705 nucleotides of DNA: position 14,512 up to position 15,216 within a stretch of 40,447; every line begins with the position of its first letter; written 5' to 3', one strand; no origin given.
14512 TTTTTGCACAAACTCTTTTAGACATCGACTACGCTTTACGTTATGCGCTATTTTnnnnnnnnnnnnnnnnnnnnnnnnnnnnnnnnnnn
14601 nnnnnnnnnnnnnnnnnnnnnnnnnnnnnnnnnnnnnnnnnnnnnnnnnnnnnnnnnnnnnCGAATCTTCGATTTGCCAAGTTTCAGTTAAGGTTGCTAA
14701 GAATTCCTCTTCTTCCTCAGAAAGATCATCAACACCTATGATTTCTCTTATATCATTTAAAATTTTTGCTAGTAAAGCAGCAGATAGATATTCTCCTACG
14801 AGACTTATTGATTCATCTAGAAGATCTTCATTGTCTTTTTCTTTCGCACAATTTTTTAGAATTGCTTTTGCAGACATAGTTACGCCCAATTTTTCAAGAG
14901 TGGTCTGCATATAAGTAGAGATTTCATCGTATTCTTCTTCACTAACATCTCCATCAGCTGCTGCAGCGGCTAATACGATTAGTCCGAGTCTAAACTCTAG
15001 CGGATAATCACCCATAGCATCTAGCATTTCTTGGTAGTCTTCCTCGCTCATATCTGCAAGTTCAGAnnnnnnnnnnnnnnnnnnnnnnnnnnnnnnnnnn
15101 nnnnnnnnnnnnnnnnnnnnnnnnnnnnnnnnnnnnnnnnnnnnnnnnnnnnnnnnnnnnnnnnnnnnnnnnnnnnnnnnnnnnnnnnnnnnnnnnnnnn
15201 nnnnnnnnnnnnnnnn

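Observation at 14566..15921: C1A peptidase fused to a TerB-like domain, with an in-frame 18-bp tandem repeat in the acidic tail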

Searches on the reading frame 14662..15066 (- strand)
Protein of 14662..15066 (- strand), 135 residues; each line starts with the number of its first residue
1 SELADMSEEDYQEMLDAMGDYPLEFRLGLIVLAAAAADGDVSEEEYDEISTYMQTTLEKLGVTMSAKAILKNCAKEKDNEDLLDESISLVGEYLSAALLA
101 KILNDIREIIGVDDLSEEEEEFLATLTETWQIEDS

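Call 14: search_solved_structures(query=A1, max_evalue=10, show_alignments=3)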
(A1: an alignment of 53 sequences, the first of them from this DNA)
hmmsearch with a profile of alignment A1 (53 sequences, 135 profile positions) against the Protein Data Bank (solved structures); distinct sequences matched with E-value up to 10: 16.
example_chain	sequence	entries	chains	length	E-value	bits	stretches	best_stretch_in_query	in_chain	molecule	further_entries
8e0o_B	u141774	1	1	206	0.0071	19.9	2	33-89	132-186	hetBGL03-15-18b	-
9k7u_A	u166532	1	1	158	0.016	18.8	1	44-79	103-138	Heter-Zn2-HEHE-22A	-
6xr2_A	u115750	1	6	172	0.094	16.2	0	34-92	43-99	dTor_3x57R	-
6nyi_A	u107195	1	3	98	0.13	15.8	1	48-127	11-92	Design construct XXA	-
5y59_B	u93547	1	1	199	0.13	15.7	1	35-98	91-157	ATP-dependent DNA helicase II subunit 2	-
6xr1_A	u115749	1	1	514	0.14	15.6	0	52-92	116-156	dTor_9x57R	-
8e0o_A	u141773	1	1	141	0.15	15.6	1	33-96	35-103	hetBGL03-15-18a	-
8e0n_A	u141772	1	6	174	0.18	15.3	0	29-92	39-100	BGL18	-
6nyk_A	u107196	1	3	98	0.28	14.7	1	48-127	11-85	Design construct XAX_GGDQ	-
11cp_A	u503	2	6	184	0.32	14.5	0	43-89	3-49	designed metalloprotease TDPr3 | TDPr3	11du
6nz1_A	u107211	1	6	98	0.49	13.9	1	48-126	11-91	Design construct XXA_GVDQ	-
8s8p_L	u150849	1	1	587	0.49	13.9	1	35-98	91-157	ATP-dependent DNA helicase II subunit 2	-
5y58_B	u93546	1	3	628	0.54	13.8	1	35-98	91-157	ATP-dependent DNA helicase II subunit 2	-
8s82_L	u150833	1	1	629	0.54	13.8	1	35-98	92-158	ATP-dependent DNA helicase II subunit 2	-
7mwr_B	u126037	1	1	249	0.99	12.9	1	40-87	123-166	LHD101B4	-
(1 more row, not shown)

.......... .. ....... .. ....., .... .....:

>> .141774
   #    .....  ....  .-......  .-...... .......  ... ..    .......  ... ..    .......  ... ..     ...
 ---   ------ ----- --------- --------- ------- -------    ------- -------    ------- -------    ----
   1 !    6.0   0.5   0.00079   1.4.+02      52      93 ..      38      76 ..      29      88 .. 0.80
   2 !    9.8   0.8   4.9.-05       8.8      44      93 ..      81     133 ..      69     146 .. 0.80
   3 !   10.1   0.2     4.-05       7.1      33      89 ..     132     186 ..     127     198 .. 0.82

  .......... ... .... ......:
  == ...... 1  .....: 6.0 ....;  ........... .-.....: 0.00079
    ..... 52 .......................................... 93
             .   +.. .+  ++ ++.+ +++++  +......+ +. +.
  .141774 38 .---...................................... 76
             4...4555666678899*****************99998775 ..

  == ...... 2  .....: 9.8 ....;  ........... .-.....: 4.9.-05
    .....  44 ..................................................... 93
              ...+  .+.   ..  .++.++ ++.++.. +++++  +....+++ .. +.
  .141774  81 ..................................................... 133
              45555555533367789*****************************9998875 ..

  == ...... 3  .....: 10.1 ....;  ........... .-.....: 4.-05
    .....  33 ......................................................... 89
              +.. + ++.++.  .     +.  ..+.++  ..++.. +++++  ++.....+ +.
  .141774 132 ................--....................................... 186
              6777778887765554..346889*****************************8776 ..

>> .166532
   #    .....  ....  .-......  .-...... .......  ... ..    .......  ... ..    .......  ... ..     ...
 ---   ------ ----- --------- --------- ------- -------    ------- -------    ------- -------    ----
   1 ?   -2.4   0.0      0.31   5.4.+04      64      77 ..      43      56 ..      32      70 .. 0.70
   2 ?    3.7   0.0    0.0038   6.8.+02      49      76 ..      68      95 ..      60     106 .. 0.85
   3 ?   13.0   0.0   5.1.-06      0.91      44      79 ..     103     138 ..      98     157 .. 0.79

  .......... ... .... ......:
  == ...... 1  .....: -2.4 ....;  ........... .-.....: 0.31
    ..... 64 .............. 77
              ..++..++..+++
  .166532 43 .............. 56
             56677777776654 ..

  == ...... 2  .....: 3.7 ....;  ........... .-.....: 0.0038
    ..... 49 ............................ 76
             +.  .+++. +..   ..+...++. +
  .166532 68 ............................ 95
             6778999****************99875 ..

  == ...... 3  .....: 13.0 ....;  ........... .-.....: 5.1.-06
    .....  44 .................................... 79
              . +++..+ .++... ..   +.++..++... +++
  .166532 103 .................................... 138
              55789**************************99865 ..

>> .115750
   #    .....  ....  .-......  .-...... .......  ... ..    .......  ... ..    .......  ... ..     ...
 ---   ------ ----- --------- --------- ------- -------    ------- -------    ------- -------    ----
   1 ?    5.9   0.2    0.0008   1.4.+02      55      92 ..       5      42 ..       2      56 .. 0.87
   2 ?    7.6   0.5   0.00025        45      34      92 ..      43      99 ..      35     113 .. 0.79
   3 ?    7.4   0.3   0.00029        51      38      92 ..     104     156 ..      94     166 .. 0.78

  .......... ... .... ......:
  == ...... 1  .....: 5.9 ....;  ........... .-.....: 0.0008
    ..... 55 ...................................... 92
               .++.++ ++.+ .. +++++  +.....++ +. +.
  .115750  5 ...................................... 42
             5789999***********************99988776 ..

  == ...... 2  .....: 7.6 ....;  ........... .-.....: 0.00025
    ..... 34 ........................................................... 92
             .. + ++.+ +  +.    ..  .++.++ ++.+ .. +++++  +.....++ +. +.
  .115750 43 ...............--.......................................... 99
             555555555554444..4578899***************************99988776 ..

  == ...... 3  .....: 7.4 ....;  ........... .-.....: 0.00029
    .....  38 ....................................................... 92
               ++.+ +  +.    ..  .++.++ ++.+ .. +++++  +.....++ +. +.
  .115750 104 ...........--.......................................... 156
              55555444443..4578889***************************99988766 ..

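Call 15: search_protein_families(library=pfam, alignment_id=A1, max_evalue=1)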
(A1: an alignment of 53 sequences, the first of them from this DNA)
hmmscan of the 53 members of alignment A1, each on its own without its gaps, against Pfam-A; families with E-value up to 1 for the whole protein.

A. member 1, seq(135 aa): 3 families
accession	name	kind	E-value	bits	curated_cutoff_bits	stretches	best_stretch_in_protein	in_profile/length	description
PF05099.18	TerB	-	0.00078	20.2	24.4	1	32-134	9-110/118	Tellurite resistance protein TerB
PF04391.17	DUF533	-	0.012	15.7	29.6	1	32-55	78-101/178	Protein of unknown function (DUF533)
PF08977.15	BOFC_N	-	0.49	10.8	25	0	31-53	4-26/51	Bypass of Forespore C, N terminal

B. families by the number of members that match (of 53 scanned): 97 families (the first 25 are shown)
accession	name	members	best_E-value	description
PF05099.18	TerB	47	3e-08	Tellurite resistance protein TerB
PF04391.17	DUF533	11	0.012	Protein of unknown function (DUF533)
PF01628.27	HrcA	10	0.0034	HrcA protein C terminal domain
PF07914.17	DUF1679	8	0.00052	Uncharacterized oxidoreductase dhs-27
PF07295.17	DUF1451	8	0.033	Zinc-ribbon containing domain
PF21977.1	DUF6926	6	0.024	Domain of unknown function (DUF6926)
PF16133.10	DUF4844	4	0.039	Domain of unknown function (DUF4844)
PF11419.13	DUF3194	3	0.032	Protein of unknown function (DUF3194)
PF08938.16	HBS1_N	3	0.042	HBS1 N-terminus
PF09851.14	SHOCT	3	0.062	Short C-terminal domain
PF16188.10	Peptidase_M24_C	3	0.071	C-terminal region of peptidase_M24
PF05121.17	GvpK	3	0.076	Gas vesicle protein K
PF08064.18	UME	2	0.013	UME (NUC010) domain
PF14622.11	Ribonucleas_3_3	2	0.017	Ribonuclease-III-like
PF07707.21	BACK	2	0.018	BTB And C-terminal Kelch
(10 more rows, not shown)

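Call 22: predict_structure(alignment_id=A1)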
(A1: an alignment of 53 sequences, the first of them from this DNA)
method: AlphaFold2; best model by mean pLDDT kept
length: 135 residues; sequences in the alignment: 53
mean_pLDDT: 92.1   pTM: 0.86
mean pLDDT of the five models: 92.1, 91.7, 90.8, 90.3, 89.3
residues with pLDDT >= 90: 109; 70-90: 22; 50-70: 3; < 50: 1
segments of 3 or more residues with pLDDT < 50: none
pLDDT, mean of each block of 10 residues (from residue 1): 84 92 96 95 95 93 93 94 96 91 94 93 94 66
secondary structure, 60 per line:
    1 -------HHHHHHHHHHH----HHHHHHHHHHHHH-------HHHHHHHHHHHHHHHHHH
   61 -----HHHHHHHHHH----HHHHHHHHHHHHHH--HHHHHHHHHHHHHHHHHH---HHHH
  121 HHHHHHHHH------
elements in order: H8-18 H23-35 H43-60 H66-75 H80-93 H96-113 H117-129

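Call 55: search_protein_representatives(alignment_id=A1)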
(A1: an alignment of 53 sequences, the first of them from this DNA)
Query: 53 sequences, 135 profile positions. Proteins with E-value up to 0.001 (for the whole library): 171; up to 1e-10: 96; up to 1e-30: 28. The best 150 are listed.
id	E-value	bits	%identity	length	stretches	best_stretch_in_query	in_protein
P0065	6.5e-72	256.4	-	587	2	2-134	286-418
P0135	4.2e-51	189.0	-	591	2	1-134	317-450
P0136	1.1e-49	184.4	-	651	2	2-130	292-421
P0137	2.0e-49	183.5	-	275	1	1-134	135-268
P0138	2.7e-49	183.2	-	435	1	1-134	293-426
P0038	2.3e-48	180.1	-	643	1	1-134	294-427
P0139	6.2e-47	175.5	-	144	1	7-130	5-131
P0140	1.2e-44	168.1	-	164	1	6-134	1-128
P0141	1.7e-42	161.1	-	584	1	3-134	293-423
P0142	3.4e-42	160.2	-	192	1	3-134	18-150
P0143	1.6e-40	154.7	-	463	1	1-133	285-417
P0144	2.6e-40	154.1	-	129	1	6-134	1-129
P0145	1.7e-39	151.4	-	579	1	2-134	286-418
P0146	9.7e-39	149.0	-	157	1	6-133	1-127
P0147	1.8e-37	144.9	-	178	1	2-134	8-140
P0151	3.6e-34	134.2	-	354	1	3-133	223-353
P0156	4.1e-32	127.5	-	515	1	2-134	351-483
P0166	2.7e-28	115.2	-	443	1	2-130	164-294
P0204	4.2e-13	66.0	-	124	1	20-132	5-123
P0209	2.3e-12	63.6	-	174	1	3-130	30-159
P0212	5.6e-12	62.3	-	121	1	22-130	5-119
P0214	8.0e-12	61.8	-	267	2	25-131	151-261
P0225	7.2e-11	58.7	-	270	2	27-133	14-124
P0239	1.1e-09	54.9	-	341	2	27-132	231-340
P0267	4.4e-06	43.2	-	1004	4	37-116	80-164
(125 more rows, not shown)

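Call 56: search_protein_families(library=pfam, proteins=[P0204, P0212, P0214, P0225, P0209, P0267, P0166, P0151, P0156, P0239], max_evalue=0.01)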
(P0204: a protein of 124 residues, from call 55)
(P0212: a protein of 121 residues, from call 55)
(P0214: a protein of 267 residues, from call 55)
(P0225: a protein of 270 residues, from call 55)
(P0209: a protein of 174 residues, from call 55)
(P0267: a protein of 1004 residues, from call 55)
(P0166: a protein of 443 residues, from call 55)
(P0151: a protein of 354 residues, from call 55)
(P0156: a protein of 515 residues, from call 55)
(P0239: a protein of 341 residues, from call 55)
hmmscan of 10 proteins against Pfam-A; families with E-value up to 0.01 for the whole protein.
P0204 (124 aa): 2 families
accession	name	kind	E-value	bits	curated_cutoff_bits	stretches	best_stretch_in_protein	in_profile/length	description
PF05099.18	TerB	-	4.2e-06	27.5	24.4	1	12-122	4-107/118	Tellurite resistance protein TerB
PF09548.15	Spore_III_AB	-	0.0027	18.2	32.5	1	13-116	5-112/170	Stage III sporulation protein AB (spore_III_AB)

P0212 (121 aa): 0 families

P0214 (267 aa): 1 family
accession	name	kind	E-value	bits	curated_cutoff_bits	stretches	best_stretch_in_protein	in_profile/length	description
PF05099.18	TerB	-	5.7e-14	52.8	24.4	2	25-127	14-112/118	Tellurite resistance protein TerB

P0225 (270 aa): 1 family
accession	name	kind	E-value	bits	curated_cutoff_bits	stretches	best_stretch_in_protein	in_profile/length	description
PF05099.18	TerB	-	3.3e-11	44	24.4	2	163-266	14-113/118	Tellurite resistance protein TerB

P0209 (174 aa): 1 family
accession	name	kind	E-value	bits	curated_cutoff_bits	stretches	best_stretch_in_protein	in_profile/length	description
PF05099.18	TerB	-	0.00017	22.3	24.4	1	54-152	4-99/118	Tellurite resistance protein TerB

P0267 (1004 aa): 20 families
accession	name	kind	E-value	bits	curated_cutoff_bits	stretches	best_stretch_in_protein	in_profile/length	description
PF00620.32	RhoGAP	-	1.3e-140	463.6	24.5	4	42-183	3-147/148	RhoGAP domain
PF08352.17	oligo_HPY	-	2.3e-07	31.5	27.1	0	39-80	14-55/65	Oligopeptide/dipeptide transporter, C-terminal region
PF05120.17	GvpG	-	3.3e-07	30.8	30.6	0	86-120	27-61/67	Gas vesicle protein G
PF03350.21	UPF0114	-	1.5e-06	28.9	23.1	0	114-137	83-106/117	Uncharacterized protein family, UPF0114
PF18215.6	Rtt106_N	-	2.2e-06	27.6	26.3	0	126-141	8-23/45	Histone chaperone Rtt106 N-terminal domain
PF24492.1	HEAT_ECM29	-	2.8e-06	28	27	0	420-455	4-38/160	Proteasome adapter and scaffold protein ECM29, HEAT-repeat domain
PF07707.21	BACK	-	4.7e-06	27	20.9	0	86-115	71-100/103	BTB And C-terminal Kelch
PF24335.1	DUF7503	-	1e-05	25.5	27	0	167-192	11-36/42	Family of unknown function (DUF7503)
PF23278.1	Piwi_N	-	2.4e-05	24.9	27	0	147-173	41-67/75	Piwi, N-terminal domain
PF25793.1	WH_2nd_NFRKB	-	3.2e-05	24.4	27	0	64-94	76-106/139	NFRKB second winged helix domain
PF18572.7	T6PP_N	-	8.5e-05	22.9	25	0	67-86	68-86/99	Trehalose-6-phosphate phosphatase N-terminal helical bundle domain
PF09814.14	HECT_2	-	0.00022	20.7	22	0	201-217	129-145/369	HECT-like Ubiquitin-conjugating enzyme (E2)-binding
PF22182.2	DUF6945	-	0.00031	21.2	28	0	126-203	4-66/83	Domain of unknown function (DUF6945)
PF01561.21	Hanta_Gc_N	-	0.00031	20.3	25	0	63-97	251-285/338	Hantavirus glycoprotein Gc, N-terminal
PF24475.1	RBD_DEAH11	-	0.00058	20.4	28.4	0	63-100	16-51/115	DEAH11-like, RNA-binding domain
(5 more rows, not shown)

P0166 (443 aa): 0 families

P0151 (354 aa): 2 families
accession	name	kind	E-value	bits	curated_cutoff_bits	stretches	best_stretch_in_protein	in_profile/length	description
PF00112.29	Peptidase_C1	-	0.00024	21.7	20.7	1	105-179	129-202/220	Papain family cysteine protease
PF05099.18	TerB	-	0.00049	20.8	24.4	1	246-351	3-107/118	Tellurite resistance protein TerB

P0156 (515 aa): 3 families
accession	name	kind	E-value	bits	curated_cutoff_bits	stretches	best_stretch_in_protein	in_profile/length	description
PF00112.29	Peptidase_C1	-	2.3e-11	44.6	20.7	1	212-303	111-202/220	Papain family cysteine protease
PF13529.12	Peptidase_C39_2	-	0.0012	19.8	24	1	208-291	73-143/143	Peptidase_C39 like family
PF05099.18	TerB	-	0.0021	18.8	24.4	1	377-475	5-102/118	Tellurite resistance protein TerB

P0239 (341 aa): 2 families
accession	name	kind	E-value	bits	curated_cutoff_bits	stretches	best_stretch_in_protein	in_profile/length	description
PF05099.18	TerB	-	1.6e-15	57.9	24.4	2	97-198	9-106/118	Tellurite resistance protein TerB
PF10737.14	GerPC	-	0.0005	20.6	22.4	0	101-173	53-122/174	Spore germination protein GerPC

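Call 75: search_solved_structures(query=P0239, max_evalue=10)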
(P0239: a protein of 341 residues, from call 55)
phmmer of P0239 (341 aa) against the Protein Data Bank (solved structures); distinct sequences matched with E-value up to 10: 2.
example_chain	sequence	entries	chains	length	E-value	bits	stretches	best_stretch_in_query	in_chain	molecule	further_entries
4hvz_A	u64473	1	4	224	0.48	13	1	270-330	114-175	26 kDa periplasmic immunogenic protein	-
5knl_C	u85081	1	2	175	1.4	11.5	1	217-278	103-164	Ubiquitin-conjugating enzyme E2 15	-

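Call 77: fold_search(model_id=the predicted structure, library=pdb)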
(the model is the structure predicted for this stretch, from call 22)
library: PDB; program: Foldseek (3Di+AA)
matches with E <= 10: 471; with E <= 0.001: 0
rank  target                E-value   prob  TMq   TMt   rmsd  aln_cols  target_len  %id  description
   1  2h5n_A                1.0e-01  1.00  0.54  0.55   4.2       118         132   11  Crystal Structure of Protein of Unknown Function PG1108 from Porphyromonas gingivalis W83 (released 2006-07-25)
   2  2zfb_B                1.4e-01  0.47  0.29  0.27  13.7       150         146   13  Crystal structure of parrot hemoglobin (Psittacula krameri) at pH 7.5 (released 2008-02-26)
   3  2h5n_C                1.9e-01  0.99  0.54  0.58   4.2       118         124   11  Crystal Structure of Protein of Unknown Function PG1108 from Porphyromonas gingivalis W83 (released 2006-07-25)
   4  3at5_B                2.3e-01  0.44  0.30  0.29  13.6       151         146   14  Side-necked turtle (Pleurodira, Chelonia, REPTILIA) hemoglobin: cDNA-derived primary structures and X-ray crystal stru (released 2011-04-20)
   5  3wr1_B                3.4e-01  0.35  0.30  0.29  13.3       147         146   14  Crystal structure of Cormorant (Phalacrocorax carbo) hemoglobin (released 2014-03-05)
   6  4f4o_B                3.6e-01  0.35  0.30  0.29  13.2       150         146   13  Structure of the Haptoglobin-Haemoglobin Complex (released 2012-08-29)
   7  7qu4_H                4.1e-01  0.30  0.29  0.28  13.8       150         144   14  Recombinant Human Fetal Hemoglobin mutant - alpha subunit mutations K11E,K56E,N78D,K90E (released 2023-01-25)
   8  2h5n_D                4.6e-01  0.98  0.57  0.61   3.7       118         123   11  Crystal Structure of Protein of Unknown Function PG1108 from Porphyromonas gingivalis W83 (released 2006-07-25)
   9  3uhe_A                4.6e-01  0.35  0.32  0.30  13.4       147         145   14  HBI (M37V,L73I) CO bound (released 2011-12-28)
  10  3uhg_A                5.3e-01  0.28  0.31  0.29  13.2       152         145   16  HBI (L36M) CO bound (released 2011-12-28)
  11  1out_B                5.3e-01  0.23  0.27  0.26  12.4       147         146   12  TROUT HEMOGLOBIN I (released 1997-01-11)
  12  1v75_B                5.6e-01  0.25  0.30  0.29  13.4       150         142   13  Crystal structure of hemoglobin D from the Aldabra giant tortoise (Geochelone gigantea) at 2.0 A resolution (released 2003-12-30)
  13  3ugy_A                5.9e-01  0.35  0.34  0.32  12.8       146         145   14  HBI (F80Y) CO bound (released 2011-12-28)
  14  2grf_A                5.9e-01  0.28  0.31  0.30  13.5       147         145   14  Crystal structure of Scapharca inaequivalvis HBI, M37V mutant in the absence of ligand (released 2006-05-09)
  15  2r4w_A                5.9e-01  0.28  0.31  0.29  13.2       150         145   15  Ligand Migration and Binding in The Dimeric Hemoglobin of Scapharca Inaequivalvis: M37F with CO bound (released 2007-11-27)
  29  2h5n_B                7.2e-01  0.94  0.56  0.60   4.1       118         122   11  Crystal Structure of Protein of Unknown Function PG1108 from Porphyromonas gingivalis W83 (released 2006-07-25)
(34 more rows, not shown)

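Call 80: search_protein_families(library=pfam, alignment_id=A4, max_evalue=0.001)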
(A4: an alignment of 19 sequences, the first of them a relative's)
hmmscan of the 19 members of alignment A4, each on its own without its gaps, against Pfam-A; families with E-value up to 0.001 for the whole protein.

A. member 1, P0214 (267 aa): 1 family
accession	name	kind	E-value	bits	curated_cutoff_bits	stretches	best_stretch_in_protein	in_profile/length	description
PF05099.18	TerB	-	5.7e-14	52.8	24.4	2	25-127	14-112/118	Tellurite resistance protein TerB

B. families by the number of members that match (of 19 scanned): 5 families
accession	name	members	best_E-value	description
PF05099.18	TerB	19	4.2e-21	Tellurite resistance protein TerB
PF14225.11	MOR2-PAG1_C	1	3e-05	Cell morphogenesis C-terminal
PF16173.10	DUF4874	1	0.00049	Domain of unknown function (DUF4874)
PF10737.14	GerPC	1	0.00077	Spore germination protein GerPC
PF04391.17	DUF533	1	0.0009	Protein of unknown function (DUF533)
